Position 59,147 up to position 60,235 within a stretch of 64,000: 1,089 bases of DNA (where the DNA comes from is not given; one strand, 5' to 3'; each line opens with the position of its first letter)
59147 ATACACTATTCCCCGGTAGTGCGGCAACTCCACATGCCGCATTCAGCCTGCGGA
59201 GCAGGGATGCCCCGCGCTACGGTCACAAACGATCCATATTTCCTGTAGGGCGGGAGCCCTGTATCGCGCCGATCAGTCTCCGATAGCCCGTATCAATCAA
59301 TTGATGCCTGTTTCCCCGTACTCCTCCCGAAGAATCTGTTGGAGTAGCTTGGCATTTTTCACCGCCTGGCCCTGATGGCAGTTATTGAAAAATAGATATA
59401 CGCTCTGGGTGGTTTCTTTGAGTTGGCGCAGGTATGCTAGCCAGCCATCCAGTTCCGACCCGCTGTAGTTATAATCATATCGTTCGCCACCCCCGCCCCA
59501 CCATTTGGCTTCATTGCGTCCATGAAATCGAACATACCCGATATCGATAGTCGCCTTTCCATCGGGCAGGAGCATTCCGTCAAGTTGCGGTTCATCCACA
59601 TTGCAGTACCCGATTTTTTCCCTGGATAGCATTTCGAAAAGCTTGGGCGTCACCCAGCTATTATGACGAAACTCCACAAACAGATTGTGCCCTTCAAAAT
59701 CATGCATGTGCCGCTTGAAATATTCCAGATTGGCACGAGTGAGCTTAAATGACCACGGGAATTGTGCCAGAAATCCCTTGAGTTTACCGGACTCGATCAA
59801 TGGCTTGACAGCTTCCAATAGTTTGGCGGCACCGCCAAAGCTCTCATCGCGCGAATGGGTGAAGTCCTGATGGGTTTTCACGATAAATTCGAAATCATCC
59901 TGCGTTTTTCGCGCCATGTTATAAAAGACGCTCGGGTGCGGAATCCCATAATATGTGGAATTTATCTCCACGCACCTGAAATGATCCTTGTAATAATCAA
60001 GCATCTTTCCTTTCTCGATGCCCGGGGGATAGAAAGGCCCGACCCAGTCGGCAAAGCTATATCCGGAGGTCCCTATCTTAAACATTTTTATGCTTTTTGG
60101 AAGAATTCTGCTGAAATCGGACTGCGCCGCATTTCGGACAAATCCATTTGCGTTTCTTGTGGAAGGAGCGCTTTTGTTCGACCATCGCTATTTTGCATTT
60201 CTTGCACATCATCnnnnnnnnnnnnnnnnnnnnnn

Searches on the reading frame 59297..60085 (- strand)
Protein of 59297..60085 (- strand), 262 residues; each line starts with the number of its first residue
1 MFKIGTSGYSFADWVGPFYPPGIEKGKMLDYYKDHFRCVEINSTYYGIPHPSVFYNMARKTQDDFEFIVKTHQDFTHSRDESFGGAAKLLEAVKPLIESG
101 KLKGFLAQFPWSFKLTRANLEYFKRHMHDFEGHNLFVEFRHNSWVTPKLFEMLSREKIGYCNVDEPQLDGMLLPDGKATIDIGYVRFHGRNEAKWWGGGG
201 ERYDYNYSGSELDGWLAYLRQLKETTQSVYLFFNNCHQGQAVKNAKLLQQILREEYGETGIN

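Call 67: search_protein_families(library=pfam, proteins=[window:59297-60085:-], max_evalue=0.00001)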
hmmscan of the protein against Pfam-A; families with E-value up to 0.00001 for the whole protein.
window:59297-60085:- (262 aa): 1 family
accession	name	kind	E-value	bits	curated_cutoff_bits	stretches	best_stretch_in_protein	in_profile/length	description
PF01904.24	DUF72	-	1e-62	212.5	25.3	1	19-250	1-216/217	Protein of unknown function DUF72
